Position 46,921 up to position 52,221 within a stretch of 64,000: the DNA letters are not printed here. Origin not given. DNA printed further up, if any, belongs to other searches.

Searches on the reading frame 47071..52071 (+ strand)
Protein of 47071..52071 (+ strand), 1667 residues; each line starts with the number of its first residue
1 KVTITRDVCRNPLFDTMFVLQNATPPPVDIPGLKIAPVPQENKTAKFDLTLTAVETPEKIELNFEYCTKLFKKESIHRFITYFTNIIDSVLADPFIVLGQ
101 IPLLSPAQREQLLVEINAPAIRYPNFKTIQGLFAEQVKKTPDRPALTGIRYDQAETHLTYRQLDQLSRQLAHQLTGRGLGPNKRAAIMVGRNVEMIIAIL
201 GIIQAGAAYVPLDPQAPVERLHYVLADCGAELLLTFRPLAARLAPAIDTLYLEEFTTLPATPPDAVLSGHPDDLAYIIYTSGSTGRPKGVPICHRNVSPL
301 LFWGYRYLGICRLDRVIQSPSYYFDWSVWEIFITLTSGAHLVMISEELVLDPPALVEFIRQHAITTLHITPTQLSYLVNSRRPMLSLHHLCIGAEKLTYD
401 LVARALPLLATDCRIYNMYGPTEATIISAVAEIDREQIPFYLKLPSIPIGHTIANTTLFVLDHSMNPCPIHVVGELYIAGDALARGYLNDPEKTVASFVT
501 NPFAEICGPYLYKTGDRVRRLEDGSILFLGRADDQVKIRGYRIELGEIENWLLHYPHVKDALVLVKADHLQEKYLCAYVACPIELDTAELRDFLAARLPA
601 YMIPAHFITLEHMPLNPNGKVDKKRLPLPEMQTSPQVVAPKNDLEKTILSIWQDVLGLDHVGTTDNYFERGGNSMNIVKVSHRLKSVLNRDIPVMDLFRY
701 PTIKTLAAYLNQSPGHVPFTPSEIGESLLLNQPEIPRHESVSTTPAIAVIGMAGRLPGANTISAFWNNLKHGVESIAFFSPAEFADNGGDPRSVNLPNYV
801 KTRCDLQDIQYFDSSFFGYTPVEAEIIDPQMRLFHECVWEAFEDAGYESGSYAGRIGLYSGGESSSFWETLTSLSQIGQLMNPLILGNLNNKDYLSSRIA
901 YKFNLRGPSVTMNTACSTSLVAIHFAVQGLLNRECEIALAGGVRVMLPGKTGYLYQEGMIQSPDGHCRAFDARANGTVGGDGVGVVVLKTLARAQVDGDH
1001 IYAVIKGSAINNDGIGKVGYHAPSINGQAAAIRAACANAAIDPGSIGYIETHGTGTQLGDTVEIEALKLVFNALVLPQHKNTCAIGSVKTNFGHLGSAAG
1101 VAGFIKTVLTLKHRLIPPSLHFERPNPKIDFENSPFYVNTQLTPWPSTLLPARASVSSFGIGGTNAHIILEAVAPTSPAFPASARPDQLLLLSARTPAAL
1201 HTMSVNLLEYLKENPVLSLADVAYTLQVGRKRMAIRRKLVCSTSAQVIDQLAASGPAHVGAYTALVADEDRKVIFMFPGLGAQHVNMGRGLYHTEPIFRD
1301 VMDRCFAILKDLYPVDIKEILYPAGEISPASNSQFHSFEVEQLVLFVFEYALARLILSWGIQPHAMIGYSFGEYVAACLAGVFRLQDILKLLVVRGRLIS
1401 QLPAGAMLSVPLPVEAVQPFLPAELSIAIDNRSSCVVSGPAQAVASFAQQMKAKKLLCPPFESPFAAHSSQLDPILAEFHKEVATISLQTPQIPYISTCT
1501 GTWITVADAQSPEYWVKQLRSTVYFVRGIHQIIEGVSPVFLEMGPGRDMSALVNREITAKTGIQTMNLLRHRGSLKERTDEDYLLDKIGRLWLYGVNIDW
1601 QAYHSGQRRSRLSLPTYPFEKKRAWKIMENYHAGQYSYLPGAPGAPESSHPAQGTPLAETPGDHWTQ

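Call 86: search_protein_families(library=pfam, proteins=[window:47071-52071:+], max_evalue=0.00001)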
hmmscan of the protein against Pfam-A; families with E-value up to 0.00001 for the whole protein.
window:47071-52071:+ (1667 aa): 10 families
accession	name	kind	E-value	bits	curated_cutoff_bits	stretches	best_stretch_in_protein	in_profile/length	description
PF00501.34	AMP-binding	-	4.8e-81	272.9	29.9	1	133-488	1-384/384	AMP-binding enzyme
PF00109.32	ketoacyl-synt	-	3e-67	227.3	20.8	1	746-993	3-251/252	Beta-ketoacyl synthase, N-terminal domain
PF00698.26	Acyl_transf_1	-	3e-41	142.4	32.7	1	1274-1568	1-290/319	Acyl transferase domain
PF02801.28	Ketoacyl-synt_C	-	4e-40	137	20.8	1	1002-1123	1-119/119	Beta-ketoacyl synthase, C-terminal domain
PF22621.2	CurL-like_PKS_C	-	2.6e-21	75.8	27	1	1188-1251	1-64/64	CurL-like, PKS C-terminal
PF16197.11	KAsynt_C_assoc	-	3.9e-20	72.8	33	1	1125-1236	1-107/111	Ketoacyl-synthetase C-terminal extension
PF00668.25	Condensation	-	4.4e-19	69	30.6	1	3-113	339-456/456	Condensation domain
PF22336.2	RhiE-like_linker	-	2.1e-13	50.5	27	1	1192-1253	2-62/67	RhiE-like, KS-MAT linker domain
PF00550.31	PP-binding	-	2.8e-12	47.1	20.8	1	647-710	2-67/67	Phosphopantetheine attachment site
PF13193.12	AMP-binding_C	-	3.3e-08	34.8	24.5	1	547-620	1-76/76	AMP-binding enzyme C-terminal domain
